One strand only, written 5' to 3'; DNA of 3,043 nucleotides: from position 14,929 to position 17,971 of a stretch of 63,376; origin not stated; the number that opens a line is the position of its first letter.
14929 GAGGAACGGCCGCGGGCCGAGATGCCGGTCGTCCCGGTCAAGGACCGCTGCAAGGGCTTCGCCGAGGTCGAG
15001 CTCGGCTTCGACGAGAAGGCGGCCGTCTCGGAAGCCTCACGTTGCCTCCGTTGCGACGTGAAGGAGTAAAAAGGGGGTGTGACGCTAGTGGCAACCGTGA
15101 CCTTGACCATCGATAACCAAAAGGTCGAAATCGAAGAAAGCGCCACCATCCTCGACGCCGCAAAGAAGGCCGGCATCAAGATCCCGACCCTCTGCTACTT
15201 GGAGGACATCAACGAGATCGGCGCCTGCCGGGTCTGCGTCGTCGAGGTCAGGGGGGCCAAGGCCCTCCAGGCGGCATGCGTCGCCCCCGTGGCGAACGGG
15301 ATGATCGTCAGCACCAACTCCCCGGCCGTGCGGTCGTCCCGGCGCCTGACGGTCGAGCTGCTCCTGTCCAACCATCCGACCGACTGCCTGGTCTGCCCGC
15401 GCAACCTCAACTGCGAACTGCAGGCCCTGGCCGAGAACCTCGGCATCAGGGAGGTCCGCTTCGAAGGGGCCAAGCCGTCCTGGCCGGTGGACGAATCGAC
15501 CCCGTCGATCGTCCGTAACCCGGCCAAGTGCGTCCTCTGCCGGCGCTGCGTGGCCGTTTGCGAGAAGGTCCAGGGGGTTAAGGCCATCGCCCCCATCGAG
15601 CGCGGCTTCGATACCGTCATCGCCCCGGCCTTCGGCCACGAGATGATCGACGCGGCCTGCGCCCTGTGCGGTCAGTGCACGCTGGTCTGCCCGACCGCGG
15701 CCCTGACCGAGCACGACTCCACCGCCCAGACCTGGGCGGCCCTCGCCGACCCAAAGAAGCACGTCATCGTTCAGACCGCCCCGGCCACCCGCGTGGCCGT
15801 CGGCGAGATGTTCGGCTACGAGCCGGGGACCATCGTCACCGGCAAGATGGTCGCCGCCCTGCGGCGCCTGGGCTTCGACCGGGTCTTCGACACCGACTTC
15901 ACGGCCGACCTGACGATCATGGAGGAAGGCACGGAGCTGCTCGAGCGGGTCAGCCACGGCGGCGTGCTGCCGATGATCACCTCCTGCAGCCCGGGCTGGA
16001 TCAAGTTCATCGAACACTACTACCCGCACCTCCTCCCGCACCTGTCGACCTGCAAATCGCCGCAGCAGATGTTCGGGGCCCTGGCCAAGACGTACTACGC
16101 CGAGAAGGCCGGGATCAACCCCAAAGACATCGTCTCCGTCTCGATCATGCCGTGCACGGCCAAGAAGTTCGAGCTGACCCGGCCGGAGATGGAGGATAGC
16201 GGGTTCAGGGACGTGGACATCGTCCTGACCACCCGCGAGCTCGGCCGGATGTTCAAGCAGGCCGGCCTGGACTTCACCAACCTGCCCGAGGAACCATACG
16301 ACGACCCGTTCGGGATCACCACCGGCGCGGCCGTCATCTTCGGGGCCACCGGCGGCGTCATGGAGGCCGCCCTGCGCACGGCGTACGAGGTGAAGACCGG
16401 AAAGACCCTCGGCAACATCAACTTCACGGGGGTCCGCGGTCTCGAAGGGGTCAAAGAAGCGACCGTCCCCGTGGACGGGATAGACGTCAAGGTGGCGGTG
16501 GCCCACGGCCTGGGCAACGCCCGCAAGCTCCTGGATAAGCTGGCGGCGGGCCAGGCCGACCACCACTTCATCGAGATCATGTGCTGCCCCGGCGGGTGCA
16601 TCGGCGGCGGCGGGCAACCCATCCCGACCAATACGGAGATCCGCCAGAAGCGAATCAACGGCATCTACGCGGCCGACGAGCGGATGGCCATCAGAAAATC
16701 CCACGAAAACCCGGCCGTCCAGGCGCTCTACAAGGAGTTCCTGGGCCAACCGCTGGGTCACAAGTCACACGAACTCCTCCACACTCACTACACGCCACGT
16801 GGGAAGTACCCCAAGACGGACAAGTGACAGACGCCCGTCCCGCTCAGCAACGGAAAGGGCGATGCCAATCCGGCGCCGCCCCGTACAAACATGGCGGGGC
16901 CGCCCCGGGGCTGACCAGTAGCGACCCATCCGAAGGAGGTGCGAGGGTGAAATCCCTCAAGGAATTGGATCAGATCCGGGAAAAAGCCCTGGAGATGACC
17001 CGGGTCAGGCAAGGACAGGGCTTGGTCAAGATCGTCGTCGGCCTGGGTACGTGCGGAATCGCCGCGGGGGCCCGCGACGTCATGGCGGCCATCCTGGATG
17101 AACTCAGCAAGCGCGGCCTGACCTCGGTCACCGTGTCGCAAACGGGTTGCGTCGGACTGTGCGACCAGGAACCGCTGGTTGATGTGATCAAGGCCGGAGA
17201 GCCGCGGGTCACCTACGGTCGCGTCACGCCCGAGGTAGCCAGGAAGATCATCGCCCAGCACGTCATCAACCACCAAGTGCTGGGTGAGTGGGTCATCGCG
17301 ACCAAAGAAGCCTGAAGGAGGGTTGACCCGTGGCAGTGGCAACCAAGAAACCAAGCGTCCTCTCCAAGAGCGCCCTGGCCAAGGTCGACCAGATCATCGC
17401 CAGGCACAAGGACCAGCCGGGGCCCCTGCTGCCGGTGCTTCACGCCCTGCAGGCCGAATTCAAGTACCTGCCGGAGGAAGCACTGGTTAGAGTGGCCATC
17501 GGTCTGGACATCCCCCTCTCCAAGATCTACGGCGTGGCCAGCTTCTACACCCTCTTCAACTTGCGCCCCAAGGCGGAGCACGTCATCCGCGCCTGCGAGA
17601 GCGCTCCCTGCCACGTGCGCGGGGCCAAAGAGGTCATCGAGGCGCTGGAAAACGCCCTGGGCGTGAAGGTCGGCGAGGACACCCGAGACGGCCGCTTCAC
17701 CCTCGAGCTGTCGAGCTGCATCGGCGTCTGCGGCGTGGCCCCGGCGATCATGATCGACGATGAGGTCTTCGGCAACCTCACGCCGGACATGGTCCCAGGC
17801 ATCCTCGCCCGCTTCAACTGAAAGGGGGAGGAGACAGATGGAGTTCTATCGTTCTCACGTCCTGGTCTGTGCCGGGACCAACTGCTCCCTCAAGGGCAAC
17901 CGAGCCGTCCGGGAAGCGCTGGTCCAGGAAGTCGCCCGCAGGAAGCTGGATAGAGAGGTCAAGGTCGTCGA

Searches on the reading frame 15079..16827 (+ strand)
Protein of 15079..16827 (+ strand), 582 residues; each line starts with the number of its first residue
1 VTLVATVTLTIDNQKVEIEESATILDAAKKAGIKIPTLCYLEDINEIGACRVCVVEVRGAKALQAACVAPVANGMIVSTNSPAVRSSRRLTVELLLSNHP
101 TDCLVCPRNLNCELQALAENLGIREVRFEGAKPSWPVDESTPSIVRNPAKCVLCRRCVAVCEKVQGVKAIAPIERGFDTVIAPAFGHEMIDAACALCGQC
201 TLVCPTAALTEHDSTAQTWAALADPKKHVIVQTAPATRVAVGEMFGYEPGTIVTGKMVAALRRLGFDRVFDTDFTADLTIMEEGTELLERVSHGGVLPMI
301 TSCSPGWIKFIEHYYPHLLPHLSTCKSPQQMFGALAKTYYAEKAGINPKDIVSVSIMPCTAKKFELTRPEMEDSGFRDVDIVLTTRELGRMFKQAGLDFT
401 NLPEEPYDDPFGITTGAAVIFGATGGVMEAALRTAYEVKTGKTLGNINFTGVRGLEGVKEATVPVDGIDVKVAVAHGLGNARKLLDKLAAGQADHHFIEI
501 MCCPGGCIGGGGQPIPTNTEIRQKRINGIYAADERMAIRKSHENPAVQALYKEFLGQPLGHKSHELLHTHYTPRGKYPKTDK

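Call 3: search_protein_families(library=pfam, proteins=[window:15079-16827:+], max_evalue=0.001)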
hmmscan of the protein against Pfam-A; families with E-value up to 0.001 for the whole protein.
window:15079-16827:+ (582 aa): 11 families
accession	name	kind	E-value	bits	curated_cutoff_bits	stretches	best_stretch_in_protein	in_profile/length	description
PF02906.19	Fe_hyd_lg_C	-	5.2e-104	347.7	22.1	1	227-511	1-245/245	Iron only hydrogenase large subunit, C-terminal domain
PF02256.22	Fe_hyd_SSU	-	2.8e-28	98.1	24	1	520-574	2-56/56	Iron hydrogenase small subunit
PF13510.11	Fer2_4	-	4.6e-19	68.7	22.8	1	6-81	3-81/82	2Fe-2S iron-sulfur cluster binding domain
PF10588.14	NADH-G_4Fe-4S_3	-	9.3e-18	63.9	27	1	88-127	1-40/40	NADH-ubiquinone oxidoreductase-G iron-sulfur binding region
PF00111.32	Fer2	-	2.6e-07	30.9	21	1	10-60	2-50/77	2Fe-2S iron-sulfur cluster binding domain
PF12838.12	Fer4_7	-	1.3e-05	26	27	1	150-208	1-52/52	4Fe-4S dicluster domain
PF14697.11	Fer4_21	-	2e-05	25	35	1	148-206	5-53/59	4Fe-4S dicluster domain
PF13237.11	Fer4_10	-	2.3e-05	24.7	25.5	0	144-162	2-21/53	4Fe-4S dicluster domain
PF12837.12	Fer4_6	-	0.00011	22.4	25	0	144-162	2-20/24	4Fe-4S binding domain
PF22117.2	Fer4_Nqo3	-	0.00016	22.3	27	1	142-210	2-67/67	NADH-quinone oxidoreductase subunit 3, ferredoxin-like domain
PF13187.11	Fer4_9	-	0.00017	21.9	27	1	150-208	1-51/52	4Fe-4S dicluster domain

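Call 5: search_protein_families(library=ncbifam, proteins=[window:15079-16827:+])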
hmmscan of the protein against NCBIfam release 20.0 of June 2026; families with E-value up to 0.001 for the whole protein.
window:15079-16827:+ (582 aa): 13 families
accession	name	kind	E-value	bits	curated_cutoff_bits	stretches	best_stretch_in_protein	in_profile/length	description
NF040763.1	FeFe_hydrog_A6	exception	9.7e-280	928.8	765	1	7-574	1-571/571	NADH-dependent [FeFe] hydrogenase, group A6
NF040762.1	Hydr_FeFe_Clost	exception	1e-189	631.9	900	1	8-572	2-572/572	ferredoxin hydrogenase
TIGR02512.1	FeFe_hydrog_A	subfamily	8.5e-164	544.8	405.95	1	143-515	1-374/375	[FeFe] hydrogenase, group A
NF005745.0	PRK07569.1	equivalog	3.5e-60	203.3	333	1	6-217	3-215/238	bidirectional hydrogenase complex protein HoxU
TIGR04105.1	FeFe_hydrog_B1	subfamily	7.4e-49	166.6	450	2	147-459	140-427/462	monomeric [FeFe] hydrogenase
TIGR01973.1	NuoG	equivalog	2.2e-46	158.9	470.05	1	9-212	1-201/606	NADH-quinone oxidoreductase subunit NuoG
NF006305.0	PRK08493.1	equivalog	4e-38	131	591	1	7-213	2-225/819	NADH-quinone oxidoreductase subunit G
NF005895.0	PRK07860.1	equivalog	1.6e-34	119.1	802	1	5-211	16-222/811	NADH-quinone oxidoreductase subunit G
NF009454.0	PRK12814.1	equivalog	9.4e-26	90.3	916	1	5-112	2-108/657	putative NADPH-dependent glutamate synthase small subunit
NF058577.1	FdxA_fam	equivalog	0.00035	20.7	65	0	189-215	4-30/52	4Fe-4S ferredoxin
TIGR00402.1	napF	equivalog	0.00048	20.1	102.2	1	128-216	19-91/149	ferredoxin-type protein NapF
NF045480.1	FdxA_Actino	equivalog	0.00071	19.8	125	0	193-230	39-76/107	ferredoxin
NF004540.0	PRK05888.2-1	equivalog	0.00071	19.2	215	1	147-210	42-104/139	NADH-quinone oxidoreductase subunit NuoI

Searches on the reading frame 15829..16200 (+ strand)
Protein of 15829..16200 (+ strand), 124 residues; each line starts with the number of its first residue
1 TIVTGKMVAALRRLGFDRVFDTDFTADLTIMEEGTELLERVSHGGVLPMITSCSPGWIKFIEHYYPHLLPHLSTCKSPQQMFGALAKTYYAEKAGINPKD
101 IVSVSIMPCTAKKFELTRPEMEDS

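Call 67: search_solved_structures(query=window:15829-16200:+, max_evalue=1e-10, show_alignments=5)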
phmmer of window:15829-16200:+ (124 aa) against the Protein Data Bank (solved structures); distinct sequences matched with E-value up to 1e-10: 43.
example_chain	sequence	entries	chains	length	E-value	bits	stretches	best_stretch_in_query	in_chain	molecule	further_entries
7q4v_A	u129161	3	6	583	4.8e-56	191.6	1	1-121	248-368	Iron hydrogenase HydA1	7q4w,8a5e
8a6t_A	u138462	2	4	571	1.5e-46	161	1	2-122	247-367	Electron bifurcating hydrogenase subunit HydA1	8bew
9rjo_A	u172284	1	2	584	1.6e-46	160.9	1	3-122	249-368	Iron hydrogenase 1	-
9rj9_A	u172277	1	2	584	1.6e-46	160.9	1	3-122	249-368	Iron hydrogenase 1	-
1c4a_A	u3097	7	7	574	1.6e-46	160.8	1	3-122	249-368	PROTEIN (FE-ONLY HYDROGENASE) | PROTEIN (PERIPLASMIC HYDROGENASE 1) | Iron hydrogenase 1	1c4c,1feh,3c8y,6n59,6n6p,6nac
4xdd_A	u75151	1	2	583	1.7e-46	160.8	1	3-122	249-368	Iron hydrogenase 1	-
9rjq_A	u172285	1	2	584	1.7e-46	160.8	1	3-122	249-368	Iron hydrogenase 1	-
4xdc_A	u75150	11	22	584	1.7e-46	160.8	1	3-122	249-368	Iron hydrogenase 1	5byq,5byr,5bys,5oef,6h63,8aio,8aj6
8cjy_A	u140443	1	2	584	2.4e-46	160.3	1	3-122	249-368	Iron hydrogenase 1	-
6gm0_A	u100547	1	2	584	4.5e-46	159.4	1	3-122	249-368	Iron hydrogenase 1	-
6gm8_A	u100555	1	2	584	4.5e-46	159.4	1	3-122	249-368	Iron hydrogenase 1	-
6yf4_A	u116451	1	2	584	4.5e-46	159.4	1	3-122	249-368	Iron hydrogenase 1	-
6gm2_A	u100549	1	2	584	4.5e-46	159.4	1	3-122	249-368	Iron hydrogenase 1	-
6gm4_A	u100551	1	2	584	4.5e-46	159.4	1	3-122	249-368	Iron hydrogenase 1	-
7qv7_D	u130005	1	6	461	1.1e-45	158.2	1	3-123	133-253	Hydrogen dependent carbon dioxide reductase subunit HydA2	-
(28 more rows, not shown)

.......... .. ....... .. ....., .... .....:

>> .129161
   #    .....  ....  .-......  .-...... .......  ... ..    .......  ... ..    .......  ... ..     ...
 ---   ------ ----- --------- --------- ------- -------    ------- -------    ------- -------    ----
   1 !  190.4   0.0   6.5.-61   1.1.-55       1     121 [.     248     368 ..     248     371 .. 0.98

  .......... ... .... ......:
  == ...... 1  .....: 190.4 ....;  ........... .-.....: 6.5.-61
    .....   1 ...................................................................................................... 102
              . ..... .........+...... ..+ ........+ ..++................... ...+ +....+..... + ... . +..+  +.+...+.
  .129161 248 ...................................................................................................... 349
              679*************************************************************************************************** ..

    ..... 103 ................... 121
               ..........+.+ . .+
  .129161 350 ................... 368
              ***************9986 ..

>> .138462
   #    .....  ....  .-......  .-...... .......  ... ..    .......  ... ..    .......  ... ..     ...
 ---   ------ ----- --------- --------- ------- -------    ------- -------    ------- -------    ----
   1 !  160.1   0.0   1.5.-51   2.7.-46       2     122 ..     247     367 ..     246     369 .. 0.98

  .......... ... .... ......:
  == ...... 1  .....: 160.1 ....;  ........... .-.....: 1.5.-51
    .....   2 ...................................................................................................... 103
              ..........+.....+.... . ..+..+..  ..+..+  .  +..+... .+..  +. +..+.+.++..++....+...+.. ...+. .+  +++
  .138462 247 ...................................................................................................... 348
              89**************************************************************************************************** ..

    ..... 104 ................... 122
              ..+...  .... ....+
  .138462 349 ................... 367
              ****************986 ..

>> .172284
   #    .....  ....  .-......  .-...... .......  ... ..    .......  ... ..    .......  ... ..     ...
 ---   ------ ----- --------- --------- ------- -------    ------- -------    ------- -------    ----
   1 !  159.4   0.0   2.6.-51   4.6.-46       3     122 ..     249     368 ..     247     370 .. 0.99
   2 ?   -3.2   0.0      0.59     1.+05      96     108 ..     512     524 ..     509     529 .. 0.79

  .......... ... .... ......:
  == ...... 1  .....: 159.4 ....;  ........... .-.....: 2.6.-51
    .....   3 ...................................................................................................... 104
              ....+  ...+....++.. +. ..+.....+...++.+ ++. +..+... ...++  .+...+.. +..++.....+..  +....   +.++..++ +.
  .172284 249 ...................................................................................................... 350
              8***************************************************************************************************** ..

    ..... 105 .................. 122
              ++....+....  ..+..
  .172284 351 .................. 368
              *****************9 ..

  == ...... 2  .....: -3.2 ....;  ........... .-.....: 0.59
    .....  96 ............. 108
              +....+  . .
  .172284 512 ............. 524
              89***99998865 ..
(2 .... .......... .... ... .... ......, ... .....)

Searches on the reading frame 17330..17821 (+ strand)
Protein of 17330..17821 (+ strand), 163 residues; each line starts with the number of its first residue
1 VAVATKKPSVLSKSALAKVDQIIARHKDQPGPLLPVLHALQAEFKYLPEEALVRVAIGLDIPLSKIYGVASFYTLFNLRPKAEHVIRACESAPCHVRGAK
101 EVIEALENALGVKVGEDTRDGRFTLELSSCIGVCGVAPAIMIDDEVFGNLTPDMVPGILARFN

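Call 5: search_protein_families(library=ncbifam, proteins=[window:17330-17821:+])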
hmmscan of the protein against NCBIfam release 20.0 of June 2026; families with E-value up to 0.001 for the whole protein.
window:17330-17821:+ (163 aa): 9 families
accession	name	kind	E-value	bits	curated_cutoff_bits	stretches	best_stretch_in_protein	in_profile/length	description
NF005747.0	PRK07571.1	equivalog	3.1e-41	140.9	224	1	13-156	19-162/173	bidirectional hydrogenase complex protein HoxE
NF005722.0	PRK07539.1-2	equivalog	1.3e-40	139.1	141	1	10-161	4-155/157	NADH-quinone oxidoreductase subunit NuoE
NF004638.0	PRK05988.1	equivalog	1.9e-40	138.2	198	1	13-161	8-156/159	formate dehydrogenase subunit gamma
TIGR01958.1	nuoE_fam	subfamily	3.4e-35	121.3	142.4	1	19-162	2-147/148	NADH-quinone oxidoreductase subunit NuoE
NF005725.0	PRK07539.1-5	equivalog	5.4e-34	117.4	220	1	5-162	12-171/174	NADH-quinone oxidoreductase subunit NuoE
NF005721.0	PRK07539.1-1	equivalog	6.5e-30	104.4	308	1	12-158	27-173/292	NADH-quinone oxidoreductase subunit NuoE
NF005723.0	PRK07539.1-3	equivalog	5.4e-26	91.4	226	1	11-145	2-138/158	NADH-quinone oxidoreductase subunit NuoE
NF005724.0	PRK07539.1-4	equivalog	6.2e-22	78.6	280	1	14-162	21-172/240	NADH-quinone oxidoreductase subunit NuoE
NF009040.0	PRK12373.1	equivalog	4e-16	59.7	514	1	32-162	38-169/400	NADH-quinone oxidoreductase subunit E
